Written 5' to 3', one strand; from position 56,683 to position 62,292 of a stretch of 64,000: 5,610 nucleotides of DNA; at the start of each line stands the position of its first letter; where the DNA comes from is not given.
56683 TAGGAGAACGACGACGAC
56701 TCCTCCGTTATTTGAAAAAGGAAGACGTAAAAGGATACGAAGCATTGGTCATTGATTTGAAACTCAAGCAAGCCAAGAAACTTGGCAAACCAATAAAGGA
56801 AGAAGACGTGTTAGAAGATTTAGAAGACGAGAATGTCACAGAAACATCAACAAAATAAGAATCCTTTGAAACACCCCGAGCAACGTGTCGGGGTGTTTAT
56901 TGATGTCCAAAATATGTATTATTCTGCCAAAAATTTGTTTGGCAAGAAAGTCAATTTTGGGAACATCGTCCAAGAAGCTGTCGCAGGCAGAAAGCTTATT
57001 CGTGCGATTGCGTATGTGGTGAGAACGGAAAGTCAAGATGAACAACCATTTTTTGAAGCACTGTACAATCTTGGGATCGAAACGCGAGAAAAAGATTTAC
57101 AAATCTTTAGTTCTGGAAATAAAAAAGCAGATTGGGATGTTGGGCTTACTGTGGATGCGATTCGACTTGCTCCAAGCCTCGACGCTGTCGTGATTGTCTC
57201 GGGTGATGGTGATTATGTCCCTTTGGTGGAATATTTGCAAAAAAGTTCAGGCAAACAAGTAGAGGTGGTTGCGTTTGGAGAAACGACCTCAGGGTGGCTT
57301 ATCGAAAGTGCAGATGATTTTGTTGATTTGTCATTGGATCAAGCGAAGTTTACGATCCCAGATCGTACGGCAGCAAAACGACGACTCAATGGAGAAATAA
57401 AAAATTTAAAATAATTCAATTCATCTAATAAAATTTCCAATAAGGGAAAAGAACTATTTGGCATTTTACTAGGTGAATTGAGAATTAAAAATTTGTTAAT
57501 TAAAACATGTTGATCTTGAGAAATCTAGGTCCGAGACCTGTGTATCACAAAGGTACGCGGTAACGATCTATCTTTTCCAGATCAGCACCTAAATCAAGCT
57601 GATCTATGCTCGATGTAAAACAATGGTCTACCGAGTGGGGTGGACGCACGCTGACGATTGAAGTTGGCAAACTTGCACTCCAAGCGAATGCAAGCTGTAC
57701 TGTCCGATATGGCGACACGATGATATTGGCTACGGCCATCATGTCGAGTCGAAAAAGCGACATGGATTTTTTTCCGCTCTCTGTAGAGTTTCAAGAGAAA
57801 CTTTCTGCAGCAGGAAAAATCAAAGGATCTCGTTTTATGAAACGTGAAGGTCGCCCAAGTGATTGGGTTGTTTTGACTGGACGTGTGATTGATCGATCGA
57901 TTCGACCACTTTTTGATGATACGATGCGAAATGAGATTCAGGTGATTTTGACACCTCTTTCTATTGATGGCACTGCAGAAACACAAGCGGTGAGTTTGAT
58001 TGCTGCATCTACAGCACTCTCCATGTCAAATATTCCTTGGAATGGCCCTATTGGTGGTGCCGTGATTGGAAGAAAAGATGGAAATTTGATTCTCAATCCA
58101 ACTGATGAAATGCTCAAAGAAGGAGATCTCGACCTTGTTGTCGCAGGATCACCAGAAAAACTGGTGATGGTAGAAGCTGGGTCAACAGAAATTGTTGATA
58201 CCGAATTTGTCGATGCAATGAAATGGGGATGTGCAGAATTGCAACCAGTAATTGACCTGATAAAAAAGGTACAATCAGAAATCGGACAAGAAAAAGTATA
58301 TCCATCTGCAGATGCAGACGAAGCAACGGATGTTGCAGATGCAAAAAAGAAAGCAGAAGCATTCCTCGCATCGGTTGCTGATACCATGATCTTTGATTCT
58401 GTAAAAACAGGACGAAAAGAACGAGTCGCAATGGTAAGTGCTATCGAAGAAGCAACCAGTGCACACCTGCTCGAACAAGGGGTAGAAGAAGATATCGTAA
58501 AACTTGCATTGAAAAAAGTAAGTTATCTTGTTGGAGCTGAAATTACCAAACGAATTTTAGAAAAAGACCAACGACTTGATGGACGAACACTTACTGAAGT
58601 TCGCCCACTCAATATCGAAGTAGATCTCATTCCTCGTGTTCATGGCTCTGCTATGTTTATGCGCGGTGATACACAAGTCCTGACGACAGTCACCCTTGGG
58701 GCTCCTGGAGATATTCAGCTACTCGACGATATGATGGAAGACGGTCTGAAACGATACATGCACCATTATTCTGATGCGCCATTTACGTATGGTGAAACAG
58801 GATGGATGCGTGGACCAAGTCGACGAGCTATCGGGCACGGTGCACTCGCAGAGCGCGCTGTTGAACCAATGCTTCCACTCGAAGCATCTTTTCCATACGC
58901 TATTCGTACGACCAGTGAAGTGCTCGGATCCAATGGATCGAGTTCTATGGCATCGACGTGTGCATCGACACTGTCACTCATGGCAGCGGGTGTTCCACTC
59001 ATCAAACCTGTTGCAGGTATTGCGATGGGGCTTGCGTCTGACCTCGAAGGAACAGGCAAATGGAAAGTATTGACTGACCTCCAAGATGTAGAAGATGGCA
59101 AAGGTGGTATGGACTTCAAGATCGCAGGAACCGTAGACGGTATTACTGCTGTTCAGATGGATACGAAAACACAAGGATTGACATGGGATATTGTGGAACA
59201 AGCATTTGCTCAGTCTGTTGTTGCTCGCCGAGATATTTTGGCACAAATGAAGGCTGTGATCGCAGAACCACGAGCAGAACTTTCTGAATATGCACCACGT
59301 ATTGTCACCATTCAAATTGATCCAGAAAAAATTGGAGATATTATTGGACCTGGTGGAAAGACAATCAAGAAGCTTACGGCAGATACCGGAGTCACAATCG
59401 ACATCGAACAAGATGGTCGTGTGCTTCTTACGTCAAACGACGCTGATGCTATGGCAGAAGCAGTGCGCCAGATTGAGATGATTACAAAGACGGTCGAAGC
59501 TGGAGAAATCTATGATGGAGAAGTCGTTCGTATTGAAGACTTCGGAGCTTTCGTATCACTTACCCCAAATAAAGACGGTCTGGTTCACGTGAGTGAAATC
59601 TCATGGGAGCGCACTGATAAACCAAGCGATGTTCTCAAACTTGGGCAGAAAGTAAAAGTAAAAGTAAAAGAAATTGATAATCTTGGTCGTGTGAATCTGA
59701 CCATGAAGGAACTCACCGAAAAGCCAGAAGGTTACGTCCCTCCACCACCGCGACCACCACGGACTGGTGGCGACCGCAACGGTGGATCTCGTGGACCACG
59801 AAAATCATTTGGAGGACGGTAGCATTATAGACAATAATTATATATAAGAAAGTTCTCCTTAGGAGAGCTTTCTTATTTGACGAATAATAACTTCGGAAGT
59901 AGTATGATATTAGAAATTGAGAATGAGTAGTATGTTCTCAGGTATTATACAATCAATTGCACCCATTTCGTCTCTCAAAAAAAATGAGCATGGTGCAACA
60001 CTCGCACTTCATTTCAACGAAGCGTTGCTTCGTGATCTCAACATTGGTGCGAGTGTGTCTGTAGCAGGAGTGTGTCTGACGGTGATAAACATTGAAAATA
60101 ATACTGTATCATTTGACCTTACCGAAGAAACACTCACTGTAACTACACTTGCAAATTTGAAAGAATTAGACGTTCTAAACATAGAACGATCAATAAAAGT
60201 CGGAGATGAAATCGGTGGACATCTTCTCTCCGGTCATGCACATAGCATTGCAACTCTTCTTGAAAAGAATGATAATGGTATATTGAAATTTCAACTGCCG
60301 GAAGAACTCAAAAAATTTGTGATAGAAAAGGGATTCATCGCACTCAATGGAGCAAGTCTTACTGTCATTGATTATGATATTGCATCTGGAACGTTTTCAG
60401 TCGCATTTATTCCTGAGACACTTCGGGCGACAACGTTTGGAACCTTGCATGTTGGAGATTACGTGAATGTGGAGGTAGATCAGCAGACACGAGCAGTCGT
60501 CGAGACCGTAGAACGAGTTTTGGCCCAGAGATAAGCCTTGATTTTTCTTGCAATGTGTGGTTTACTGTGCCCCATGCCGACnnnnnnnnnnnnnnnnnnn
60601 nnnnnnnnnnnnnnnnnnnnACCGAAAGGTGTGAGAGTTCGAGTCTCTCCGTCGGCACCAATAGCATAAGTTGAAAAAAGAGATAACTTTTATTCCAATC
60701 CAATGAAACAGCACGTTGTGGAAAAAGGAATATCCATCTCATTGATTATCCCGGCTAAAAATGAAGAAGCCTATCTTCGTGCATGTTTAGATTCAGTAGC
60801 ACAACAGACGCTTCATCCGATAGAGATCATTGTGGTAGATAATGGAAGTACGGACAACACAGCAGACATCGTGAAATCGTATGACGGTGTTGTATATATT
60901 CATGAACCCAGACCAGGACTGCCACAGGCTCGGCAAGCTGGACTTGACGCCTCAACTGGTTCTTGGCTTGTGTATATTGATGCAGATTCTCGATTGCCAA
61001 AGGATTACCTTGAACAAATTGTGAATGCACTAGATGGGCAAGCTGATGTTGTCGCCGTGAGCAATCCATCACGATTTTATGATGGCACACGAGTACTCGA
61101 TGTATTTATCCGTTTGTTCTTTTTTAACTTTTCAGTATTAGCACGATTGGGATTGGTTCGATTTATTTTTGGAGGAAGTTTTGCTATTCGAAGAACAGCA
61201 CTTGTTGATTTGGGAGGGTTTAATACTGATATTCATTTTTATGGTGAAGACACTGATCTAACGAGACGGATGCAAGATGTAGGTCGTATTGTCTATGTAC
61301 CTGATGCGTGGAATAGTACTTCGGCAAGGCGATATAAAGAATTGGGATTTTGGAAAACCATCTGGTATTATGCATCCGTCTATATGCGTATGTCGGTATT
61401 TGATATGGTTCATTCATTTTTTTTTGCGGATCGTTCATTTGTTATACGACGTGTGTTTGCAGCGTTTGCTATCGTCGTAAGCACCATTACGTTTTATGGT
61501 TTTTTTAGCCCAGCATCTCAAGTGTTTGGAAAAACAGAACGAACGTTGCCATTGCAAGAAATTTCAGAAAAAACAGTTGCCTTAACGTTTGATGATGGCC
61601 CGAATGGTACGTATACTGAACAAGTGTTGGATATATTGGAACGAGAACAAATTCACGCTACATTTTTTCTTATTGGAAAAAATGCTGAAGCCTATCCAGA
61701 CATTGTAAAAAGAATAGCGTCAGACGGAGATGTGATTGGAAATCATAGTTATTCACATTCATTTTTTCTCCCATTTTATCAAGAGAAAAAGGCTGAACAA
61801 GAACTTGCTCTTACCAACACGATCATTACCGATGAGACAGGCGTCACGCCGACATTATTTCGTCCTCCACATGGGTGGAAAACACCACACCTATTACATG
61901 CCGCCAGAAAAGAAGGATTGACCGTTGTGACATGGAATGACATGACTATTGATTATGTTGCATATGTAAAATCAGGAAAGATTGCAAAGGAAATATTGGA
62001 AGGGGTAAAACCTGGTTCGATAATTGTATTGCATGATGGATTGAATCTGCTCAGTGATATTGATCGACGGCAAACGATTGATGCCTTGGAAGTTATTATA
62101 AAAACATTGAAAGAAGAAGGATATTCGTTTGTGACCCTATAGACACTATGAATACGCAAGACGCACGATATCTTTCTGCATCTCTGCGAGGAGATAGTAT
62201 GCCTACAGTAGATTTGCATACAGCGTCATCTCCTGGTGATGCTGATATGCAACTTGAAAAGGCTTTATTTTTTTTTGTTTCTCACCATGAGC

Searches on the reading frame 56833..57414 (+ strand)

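Call 40: search_protein_families(library=pfam, proteins=[window:56833-57414:+], max_evalue=0.001)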
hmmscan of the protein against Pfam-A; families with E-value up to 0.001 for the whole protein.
window:56833-57414:+ (193 aa): 1 family
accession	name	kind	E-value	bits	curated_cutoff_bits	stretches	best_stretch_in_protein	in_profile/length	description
PF01936.24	NYN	-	9.3e-36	123.9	24.2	1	18-166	1-144/145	NYN domain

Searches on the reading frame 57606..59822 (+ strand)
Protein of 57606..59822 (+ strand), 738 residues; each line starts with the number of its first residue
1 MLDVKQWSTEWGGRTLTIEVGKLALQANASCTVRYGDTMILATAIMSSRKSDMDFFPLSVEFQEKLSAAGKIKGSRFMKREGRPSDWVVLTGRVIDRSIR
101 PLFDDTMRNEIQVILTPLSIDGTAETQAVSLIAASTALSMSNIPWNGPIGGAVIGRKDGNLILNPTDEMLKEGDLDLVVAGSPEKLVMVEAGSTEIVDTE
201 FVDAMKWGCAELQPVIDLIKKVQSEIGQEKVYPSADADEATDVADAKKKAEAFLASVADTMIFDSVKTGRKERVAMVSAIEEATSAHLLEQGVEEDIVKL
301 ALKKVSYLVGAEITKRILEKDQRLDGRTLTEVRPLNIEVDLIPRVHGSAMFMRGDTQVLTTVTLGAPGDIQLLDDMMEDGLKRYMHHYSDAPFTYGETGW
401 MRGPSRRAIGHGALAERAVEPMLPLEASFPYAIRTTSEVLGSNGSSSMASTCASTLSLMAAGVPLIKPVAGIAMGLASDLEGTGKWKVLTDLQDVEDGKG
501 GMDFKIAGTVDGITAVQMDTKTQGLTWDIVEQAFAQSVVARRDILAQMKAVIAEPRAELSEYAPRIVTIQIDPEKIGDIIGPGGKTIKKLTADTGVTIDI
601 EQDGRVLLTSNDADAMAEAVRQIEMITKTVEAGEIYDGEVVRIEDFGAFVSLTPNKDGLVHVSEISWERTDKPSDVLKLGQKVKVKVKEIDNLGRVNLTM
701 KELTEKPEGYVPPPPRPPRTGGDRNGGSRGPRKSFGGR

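Call 40: search_protein_families(library=pfam, proteins=[window:57606-59822:+], max_evalue=0.001)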
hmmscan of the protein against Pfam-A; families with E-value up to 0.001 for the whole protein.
window:57606-59822:+ (738 aa): 6 families
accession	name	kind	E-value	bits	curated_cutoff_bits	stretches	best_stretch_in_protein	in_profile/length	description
PF01138.27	RNase_PH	-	3.6e-47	160.5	25.5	2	13-144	2-130/130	3' exoribonuclease family, domain 1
PF00575.29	S1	-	2.7e-20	73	22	1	630-700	2-73/74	S1 RNA binding domain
PF00013.35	KH_1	-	6.4e-12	45.5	21.5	1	567-624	2-65/66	KH domain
PF03725.20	RNase_PH_C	-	4.3e-11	43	20.8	1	148-209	2-65/67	3' exoribonuclease family, domain 2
PF23459.1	S1_RRP5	-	4.3e-05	24.4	27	1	631-692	2-63/72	RRP5 S1 domain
PF24685.1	OB_RRP5_4th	-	0.00095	19.6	31.5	0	628-693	4-74/92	RRP5 OB-fold domain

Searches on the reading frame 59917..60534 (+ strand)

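Call 40: search_protein_families(library=pfam, proteins=[window:59917-60534:+], max_evalue=0.001)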
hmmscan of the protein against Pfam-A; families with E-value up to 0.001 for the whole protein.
window:59917-60534:+ (205 aa): 1 family
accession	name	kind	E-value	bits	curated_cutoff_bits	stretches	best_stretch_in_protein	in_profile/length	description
PF00677.23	Lum_binding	-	3e-40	136.6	27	2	105-188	1-86/86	Lumazine binding domain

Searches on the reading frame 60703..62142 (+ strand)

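Call 40: search_protein_families(library=pfam, proteins=[window:60703-62142:+], max_evalue=0.001)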
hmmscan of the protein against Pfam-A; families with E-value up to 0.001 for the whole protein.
window:60703-62142:+ (479 aa): 8 families
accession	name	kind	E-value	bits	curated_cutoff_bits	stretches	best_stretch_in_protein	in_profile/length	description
PF00535.33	Glycos_transf_2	-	1.3e-36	126.5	23.3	1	13-168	1-165/168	Glycosyl transferase family 2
PF01522.26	Polysacc_deac_1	-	5.3e-34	117.3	23.1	1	288-409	5-124/124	Polysaccharide deacetylase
PF13641.12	Glyco_tranf_2_3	-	1.2e-17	65.1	27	1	12-210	3-215/230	Glycosyltransferase like family 2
PF13632.12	Glyco_trans_2_3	-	1.5e-13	51.5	27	1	88-249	1-173/198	Glycosyl transferase family group 2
PF13506.12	Glyco_transf_21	-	6.8e-13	48.9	21.7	1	80-211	25-159/174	Glycosyl transferase family 21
PF10111.15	Glyco_tranf_2_2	-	1.7e-08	34.7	27.3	1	13-192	1-201/276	Glycosyltransferase like family 2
PF13704.12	Glyco_tranf_2_4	-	2.9e-05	24.9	27.5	1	19-95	1-81/98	Glycosyl transferase family 2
PF02709.20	Glyco_transf_7C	-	0.00015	21.8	23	1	155-201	19-66/78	N-terminal domain of galactosyltransferase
